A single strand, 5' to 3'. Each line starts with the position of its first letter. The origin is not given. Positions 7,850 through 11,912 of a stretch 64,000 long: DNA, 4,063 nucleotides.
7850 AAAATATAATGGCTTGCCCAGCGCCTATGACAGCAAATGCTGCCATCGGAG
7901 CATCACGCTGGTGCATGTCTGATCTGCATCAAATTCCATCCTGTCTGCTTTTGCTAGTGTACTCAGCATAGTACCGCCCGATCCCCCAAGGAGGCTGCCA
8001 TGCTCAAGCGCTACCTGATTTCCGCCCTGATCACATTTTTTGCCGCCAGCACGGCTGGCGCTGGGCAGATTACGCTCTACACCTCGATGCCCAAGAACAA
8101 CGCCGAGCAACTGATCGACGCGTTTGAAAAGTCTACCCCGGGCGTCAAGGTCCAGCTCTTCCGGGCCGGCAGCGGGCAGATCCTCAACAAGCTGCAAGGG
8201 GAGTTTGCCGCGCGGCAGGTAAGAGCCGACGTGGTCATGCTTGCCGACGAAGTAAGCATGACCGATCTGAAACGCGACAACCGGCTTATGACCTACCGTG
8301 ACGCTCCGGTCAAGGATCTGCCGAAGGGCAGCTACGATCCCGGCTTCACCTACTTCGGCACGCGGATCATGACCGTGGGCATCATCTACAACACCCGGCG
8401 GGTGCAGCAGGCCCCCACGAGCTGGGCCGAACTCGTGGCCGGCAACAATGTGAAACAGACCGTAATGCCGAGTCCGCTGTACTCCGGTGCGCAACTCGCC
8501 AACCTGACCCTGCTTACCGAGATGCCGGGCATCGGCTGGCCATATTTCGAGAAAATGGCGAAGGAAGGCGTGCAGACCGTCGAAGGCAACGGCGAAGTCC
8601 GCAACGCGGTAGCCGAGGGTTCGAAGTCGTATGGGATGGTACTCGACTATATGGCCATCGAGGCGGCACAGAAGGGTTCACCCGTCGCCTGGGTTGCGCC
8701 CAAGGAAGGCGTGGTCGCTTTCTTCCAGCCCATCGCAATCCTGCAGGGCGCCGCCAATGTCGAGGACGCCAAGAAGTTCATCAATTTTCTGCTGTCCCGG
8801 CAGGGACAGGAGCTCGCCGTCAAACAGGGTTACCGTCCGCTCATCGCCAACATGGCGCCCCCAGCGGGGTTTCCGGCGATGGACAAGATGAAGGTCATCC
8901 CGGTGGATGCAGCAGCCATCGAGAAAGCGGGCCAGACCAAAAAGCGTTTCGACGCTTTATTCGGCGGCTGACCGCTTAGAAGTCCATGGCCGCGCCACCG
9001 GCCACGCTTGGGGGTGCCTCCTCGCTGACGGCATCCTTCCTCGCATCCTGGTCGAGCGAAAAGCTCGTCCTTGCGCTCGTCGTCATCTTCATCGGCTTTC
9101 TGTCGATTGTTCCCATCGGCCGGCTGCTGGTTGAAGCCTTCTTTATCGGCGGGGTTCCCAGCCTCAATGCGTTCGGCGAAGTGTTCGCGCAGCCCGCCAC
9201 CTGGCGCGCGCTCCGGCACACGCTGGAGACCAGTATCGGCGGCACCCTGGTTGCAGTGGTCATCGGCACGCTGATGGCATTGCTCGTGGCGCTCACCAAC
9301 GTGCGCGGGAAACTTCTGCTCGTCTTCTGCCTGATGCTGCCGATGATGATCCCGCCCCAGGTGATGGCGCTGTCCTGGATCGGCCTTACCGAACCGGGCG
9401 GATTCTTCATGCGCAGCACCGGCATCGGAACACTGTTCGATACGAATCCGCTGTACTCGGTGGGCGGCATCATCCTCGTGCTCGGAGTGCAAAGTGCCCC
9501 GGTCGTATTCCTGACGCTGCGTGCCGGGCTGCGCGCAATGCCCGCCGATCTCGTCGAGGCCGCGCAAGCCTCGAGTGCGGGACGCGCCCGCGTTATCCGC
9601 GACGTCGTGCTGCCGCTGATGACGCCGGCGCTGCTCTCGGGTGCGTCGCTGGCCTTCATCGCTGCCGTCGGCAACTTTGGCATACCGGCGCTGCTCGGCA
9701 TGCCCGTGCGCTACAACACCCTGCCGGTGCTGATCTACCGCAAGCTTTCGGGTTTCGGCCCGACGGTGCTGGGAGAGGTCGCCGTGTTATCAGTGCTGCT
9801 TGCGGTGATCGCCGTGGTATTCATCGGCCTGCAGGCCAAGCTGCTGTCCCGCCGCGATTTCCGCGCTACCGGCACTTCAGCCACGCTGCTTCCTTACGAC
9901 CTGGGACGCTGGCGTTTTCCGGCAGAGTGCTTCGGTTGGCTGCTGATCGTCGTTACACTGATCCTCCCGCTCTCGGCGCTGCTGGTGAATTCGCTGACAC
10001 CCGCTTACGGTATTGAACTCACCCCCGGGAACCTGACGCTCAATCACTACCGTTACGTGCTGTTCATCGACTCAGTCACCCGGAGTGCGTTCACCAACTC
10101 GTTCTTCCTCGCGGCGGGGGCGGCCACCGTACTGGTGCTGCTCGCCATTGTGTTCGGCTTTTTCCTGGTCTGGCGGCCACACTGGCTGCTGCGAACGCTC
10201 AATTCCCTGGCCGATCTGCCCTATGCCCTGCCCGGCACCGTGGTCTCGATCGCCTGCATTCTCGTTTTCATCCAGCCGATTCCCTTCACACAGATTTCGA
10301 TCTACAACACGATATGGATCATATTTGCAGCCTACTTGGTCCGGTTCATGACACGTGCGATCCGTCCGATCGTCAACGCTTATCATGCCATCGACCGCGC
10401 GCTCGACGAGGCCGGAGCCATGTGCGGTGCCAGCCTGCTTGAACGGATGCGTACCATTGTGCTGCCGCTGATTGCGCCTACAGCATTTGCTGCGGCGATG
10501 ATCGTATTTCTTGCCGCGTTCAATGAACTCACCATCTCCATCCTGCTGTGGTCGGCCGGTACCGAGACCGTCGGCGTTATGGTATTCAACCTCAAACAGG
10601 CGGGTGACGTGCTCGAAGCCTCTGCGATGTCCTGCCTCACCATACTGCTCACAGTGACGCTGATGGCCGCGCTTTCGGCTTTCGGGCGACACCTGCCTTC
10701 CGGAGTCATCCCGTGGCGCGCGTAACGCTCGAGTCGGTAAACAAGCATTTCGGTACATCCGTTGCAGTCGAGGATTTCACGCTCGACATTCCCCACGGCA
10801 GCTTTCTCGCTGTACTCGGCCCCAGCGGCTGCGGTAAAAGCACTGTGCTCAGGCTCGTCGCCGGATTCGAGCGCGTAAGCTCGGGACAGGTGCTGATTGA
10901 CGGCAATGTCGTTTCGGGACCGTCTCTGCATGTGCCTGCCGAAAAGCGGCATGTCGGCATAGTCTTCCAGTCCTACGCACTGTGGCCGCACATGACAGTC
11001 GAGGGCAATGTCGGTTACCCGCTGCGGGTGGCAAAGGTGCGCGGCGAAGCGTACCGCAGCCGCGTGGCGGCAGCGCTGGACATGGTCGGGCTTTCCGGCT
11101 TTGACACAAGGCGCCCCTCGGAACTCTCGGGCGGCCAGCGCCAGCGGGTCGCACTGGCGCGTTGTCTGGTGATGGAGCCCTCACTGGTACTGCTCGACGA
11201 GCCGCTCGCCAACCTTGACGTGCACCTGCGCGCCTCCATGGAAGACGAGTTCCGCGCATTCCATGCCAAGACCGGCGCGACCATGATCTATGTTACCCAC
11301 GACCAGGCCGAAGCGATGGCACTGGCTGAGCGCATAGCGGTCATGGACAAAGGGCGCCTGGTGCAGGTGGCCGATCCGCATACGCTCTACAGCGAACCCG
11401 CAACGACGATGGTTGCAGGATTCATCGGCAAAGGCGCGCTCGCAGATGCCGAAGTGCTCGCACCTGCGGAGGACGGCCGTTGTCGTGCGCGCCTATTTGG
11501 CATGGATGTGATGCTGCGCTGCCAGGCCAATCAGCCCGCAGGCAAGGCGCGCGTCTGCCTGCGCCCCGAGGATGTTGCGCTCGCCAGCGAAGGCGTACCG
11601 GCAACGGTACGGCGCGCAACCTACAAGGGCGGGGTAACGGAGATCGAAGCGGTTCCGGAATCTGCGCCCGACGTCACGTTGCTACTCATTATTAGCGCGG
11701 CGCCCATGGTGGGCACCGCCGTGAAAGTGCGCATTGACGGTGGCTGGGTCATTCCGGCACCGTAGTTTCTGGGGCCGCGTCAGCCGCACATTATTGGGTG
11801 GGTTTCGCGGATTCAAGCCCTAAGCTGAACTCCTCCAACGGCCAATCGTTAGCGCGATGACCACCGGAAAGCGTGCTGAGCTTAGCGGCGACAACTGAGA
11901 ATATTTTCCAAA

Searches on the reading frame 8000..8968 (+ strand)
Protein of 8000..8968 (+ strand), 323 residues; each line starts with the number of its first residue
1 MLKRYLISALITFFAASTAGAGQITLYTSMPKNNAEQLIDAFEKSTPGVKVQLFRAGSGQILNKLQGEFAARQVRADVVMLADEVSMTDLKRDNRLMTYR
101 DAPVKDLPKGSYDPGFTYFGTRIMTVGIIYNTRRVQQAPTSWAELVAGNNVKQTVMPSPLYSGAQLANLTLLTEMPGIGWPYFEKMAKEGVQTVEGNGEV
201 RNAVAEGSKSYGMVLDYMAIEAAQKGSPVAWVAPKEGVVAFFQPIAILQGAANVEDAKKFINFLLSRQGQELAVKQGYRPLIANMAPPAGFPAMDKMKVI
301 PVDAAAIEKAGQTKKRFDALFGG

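Call 64: search_protein_families(library=pfam, proteins=[window:8000-8968:+], max_evalue=0.0001)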
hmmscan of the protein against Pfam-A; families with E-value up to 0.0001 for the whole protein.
window:8000-8968:+ (323 aa): 4 families
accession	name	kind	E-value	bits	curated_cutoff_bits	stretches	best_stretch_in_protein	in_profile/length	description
PF13416.11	SBP_bac_8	-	2e-23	84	27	1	37-293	1-273/279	Bacterial extracellular solute-binding protein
PF13531.11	SBP_bac_11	-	2.6e-21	76.9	25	1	35-279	13-227/227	Bacterial extracellular solute-binding protein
PF13343.11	SBP_bac_6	-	3.3e-21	76.3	24.6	1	76-303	4-240/245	Bacterial extracellular solute-binding protein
PF01547.30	SBP_bac_1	-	8.2e-19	69.2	26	1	35-271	10-307/307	Bacterial extracellular solute-binding protein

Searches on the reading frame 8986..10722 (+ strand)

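Call 64: search_protein_families(library=pfam, proteins=[window:8986-10722:+], max_evalue=0.0001)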
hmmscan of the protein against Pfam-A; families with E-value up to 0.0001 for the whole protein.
window:8986-10722:+ (579 aa): 1 family
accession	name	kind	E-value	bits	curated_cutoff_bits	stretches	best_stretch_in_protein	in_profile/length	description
PF00528.27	BPD_transp_1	-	1.2e-27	97.3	26.4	2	91-284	2-176/184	Binding-protein-dependent transport system inner membrane component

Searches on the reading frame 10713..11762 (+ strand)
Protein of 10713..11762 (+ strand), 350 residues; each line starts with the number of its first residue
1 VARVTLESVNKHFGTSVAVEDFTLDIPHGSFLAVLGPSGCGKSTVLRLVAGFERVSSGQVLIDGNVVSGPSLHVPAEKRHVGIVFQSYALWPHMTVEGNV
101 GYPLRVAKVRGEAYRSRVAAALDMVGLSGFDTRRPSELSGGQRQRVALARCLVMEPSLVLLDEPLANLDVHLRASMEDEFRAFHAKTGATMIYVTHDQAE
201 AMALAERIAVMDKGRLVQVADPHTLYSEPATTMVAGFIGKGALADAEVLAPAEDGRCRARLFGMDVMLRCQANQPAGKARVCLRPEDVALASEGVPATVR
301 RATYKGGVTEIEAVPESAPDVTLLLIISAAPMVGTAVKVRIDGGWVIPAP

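Call 57: search_protein_families(library=pfam, proteins=[window:10713-11762:+], max_evalue=0.001)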
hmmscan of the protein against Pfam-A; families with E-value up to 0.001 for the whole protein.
window:10713-11762:+ (350 aa): 4 families
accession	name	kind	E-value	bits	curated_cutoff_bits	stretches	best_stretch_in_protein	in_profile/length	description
PF00005.33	ABC_tran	-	4.1e-35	121.8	25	1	20-166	2-137/137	ABC transporter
PF08402.16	TOBE_2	-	7.7e-07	29.6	21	1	281-344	1-71/76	TOBE domain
PF13304.12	AAA_21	-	1.6e-05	25.6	27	0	135-198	235-300/304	AAA domain, putative AbiEii toxin, Type IV TA system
PF02463.25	SMC_N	-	0.0006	19.7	40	0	29-202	24-203/220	RecF/RecN/SMC N terminal domain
